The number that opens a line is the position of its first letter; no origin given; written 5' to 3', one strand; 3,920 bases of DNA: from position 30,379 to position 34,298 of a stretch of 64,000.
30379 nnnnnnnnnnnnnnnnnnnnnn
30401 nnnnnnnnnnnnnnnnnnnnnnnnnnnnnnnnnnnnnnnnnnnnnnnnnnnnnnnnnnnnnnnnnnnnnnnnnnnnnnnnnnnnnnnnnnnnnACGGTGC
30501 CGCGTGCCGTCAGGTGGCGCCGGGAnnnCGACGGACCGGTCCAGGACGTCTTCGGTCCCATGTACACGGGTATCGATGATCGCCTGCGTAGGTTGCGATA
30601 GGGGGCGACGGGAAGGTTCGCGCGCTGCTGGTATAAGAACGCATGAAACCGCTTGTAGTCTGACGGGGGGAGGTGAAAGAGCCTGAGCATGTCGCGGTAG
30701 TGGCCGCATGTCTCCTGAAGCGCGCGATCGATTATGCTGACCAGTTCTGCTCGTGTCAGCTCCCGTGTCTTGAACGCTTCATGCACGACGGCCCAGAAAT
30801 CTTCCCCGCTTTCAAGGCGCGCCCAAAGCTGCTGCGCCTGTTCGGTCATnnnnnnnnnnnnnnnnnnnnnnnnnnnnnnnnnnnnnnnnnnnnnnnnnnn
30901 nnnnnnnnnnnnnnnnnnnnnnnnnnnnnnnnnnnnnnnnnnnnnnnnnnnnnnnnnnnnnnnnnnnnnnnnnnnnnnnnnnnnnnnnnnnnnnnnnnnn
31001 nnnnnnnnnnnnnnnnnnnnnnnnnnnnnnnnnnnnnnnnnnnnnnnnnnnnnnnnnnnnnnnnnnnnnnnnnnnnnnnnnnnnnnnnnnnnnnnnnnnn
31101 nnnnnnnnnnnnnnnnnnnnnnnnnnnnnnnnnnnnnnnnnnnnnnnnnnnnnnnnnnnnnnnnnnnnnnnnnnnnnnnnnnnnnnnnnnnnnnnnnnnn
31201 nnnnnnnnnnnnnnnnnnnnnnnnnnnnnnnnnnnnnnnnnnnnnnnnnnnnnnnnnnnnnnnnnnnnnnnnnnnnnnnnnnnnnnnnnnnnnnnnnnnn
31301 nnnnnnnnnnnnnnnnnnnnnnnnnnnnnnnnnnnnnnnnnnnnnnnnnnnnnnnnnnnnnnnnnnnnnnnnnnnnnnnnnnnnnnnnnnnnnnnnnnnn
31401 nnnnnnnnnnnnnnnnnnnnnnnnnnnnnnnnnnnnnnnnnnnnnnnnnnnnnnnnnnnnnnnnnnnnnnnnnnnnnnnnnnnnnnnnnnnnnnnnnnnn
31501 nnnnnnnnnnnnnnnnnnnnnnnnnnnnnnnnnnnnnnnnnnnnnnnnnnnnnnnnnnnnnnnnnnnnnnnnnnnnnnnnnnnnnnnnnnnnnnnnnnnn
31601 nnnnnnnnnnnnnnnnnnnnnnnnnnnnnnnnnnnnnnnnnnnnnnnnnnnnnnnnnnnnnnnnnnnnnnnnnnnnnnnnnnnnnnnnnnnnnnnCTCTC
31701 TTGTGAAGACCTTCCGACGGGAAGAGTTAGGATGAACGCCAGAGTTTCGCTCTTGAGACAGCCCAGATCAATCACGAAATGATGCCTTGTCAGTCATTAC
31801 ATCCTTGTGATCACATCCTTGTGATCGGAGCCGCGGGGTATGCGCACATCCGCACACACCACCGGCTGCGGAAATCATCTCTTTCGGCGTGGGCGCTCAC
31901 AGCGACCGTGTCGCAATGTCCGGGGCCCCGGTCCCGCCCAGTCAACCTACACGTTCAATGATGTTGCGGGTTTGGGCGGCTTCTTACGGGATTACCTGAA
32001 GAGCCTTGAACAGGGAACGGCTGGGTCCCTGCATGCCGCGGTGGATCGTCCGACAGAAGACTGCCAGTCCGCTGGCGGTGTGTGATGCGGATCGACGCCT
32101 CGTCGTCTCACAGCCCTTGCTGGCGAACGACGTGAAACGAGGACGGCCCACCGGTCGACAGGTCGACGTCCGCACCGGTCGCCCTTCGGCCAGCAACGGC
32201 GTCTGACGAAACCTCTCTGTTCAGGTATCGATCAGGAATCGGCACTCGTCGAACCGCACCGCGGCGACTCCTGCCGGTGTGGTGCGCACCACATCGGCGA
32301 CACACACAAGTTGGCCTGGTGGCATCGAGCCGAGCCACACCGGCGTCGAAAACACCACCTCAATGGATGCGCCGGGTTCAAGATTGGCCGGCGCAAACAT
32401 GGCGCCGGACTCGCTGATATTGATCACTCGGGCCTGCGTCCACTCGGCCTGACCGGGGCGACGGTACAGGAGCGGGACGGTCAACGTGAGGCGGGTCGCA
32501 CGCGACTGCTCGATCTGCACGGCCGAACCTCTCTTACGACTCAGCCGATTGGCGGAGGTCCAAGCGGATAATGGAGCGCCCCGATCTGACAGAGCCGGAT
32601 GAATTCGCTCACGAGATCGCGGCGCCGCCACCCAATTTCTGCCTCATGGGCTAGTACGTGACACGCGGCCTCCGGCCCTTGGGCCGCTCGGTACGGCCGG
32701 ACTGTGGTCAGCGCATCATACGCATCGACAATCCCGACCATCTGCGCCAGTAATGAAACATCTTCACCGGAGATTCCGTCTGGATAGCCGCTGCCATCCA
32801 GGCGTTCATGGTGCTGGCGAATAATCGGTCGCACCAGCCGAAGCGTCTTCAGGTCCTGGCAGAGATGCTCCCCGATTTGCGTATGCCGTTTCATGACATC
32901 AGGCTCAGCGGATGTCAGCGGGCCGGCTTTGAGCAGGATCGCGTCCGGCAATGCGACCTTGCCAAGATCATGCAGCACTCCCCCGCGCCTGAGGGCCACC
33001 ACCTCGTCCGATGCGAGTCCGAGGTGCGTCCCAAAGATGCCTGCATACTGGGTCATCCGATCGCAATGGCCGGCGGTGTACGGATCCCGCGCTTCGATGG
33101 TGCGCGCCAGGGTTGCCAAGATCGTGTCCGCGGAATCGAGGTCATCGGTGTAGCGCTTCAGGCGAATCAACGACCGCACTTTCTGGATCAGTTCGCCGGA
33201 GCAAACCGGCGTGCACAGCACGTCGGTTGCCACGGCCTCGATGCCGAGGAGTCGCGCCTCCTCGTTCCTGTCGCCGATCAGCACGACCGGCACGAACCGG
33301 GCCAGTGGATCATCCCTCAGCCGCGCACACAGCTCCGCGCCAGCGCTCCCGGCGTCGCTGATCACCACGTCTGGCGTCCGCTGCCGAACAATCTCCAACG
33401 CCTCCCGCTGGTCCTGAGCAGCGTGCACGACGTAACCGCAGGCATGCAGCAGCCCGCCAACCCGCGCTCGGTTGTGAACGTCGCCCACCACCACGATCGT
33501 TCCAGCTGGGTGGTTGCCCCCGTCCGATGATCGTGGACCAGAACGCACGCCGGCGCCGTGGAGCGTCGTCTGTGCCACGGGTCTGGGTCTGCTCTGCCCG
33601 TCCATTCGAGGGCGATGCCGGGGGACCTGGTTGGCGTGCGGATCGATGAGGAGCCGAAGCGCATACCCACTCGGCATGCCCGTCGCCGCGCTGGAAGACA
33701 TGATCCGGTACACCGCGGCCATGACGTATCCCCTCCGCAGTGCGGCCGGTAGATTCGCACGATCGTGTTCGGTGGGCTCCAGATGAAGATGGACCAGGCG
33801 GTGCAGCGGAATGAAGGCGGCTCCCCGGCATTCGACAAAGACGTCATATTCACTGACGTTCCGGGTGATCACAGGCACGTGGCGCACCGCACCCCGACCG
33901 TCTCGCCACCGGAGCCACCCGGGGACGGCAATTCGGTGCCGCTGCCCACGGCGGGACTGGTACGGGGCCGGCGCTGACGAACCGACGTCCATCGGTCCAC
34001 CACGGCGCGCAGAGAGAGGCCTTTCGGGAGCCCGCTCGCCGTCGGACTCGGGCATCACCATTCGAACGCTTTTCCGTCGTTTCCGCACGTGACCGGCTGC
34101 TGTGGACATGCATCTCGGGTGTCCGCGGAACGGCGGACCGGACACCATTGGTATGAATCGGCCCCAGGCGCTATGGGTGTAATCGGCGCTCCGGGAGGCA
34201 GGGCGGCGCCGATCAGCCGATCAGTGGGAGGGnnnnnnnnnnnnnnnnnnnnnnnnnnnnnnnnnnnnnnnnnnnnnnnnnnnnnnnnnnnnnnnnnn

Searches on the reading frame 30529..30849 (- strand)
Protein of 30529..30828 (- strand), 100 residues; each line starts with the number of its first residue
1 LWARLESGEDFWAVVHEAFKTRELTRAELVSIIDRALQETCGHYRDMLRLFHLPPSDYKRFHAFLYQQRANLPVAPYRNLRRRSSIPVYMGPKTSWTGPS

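Call 70: search_solved_structures(query=A4, max_evalue=10, show_alignments=2)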
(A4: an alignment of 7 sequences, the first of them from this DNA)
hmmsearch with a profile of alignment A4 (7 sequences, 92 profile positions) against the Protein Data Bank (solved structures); distinct sequences matched with E-value up to 10: 1.
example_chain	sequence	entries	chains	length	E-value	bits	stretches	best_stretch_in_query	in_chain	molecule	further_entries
2e6x_A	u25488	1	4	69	0.1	16.1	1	37-68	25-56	Hypothetical protein TTHA1281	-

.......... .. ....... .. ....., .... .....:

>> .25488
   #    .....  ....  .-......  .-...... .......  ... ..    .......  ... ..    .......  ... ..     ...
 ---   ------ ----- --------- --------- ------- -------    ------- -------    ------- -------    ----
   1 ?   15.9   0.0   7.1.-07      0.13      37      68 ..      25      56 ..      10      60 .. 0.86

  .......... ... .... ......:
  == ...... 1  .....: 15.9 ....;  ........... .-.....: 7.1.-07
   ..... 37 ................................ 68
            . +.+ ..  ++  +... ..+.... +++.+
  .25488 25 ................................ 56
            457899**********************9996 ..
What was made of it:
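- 30526..31695 (-): Sensor-less bEBP (389 aa): AAA+ domain from residue 9, GSFTGA loop, conserved C-terminal domain of unknown fold. It is convergent and is the candidate activator. The C-terminal domain has no PDB sequence match (call 70).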

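Call 84: predict_structure(protein=window:30529-30828:-)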
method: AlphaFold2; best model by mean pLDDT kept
length: 100 residues; sequences in the alignment: 1
mean_pLDDT: 61.5   pTM: 0.39
mean pLDDT of the five models: 61.5, 52.8, 52.6, 51.3, 50.2
residues with pLDDT >= 90: 0; 70-90: 38; 50-70: 36; < 50: 26
segments of 3 or more residues with pLDDT < 50: 75-100
pLDDT, mean of each block of 10 residues (from residue 1): 71 75 74 66 62 73 69 50 39 36
secondary structure, 60 per line:
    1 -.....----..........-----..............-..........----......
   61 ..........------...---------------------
elements in order: H2-6 H11-20 H26-39 H41-50 H55-70
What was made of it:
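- The structure model had low confidence (call 84).
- Tried and rejected: The single-sequence AF2 model had pLDDT 61, too low for a fold search (call 84).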

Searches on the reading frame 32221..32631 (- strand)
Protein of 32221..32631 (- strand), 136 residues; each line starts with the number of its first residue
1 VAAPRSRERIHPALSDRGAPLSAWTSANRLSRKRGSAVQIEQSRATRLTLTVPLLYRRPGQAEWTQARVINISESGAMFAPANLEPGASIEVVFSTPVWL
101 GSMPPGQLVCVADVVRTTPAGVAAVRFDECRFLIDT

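Call 9: search_protein_families(library=pfam, proteins=[window:32221-32631:-], max_evalue=0.01)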
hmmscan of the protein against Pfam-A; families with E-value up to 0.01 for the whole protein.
window:32221-32631:- (136 aa): 1 family
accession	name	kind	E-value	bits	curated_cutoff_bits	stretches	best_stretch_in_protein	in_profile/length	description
PF07238.19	PilZ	-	1.1e-05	26.1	22.5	1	44-128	4-86/102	PilZ domain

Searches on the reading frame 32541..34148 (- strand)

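Call 9: search_protein_families(library=pfam, proteins=[window:32541-34148:-], max_evalue=0.01)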
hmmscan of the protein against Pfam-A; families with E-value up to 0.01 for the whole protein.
window:32541-34148:- (535 aa): 3 families
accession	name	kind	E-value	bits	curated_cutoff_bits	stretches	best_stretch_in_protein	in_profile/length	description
PF13487.12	HD_5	-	1.7e-30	106.4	27.2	1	347-503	3-162/170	HD domain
PF01966.28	HD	-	4.5e-15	56.4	22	1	359-479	2-115/116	HD domain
PF00072.30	Response_reg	-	1.8e-08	35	30.2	1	223-325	7-111/111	Response regulator receiver domain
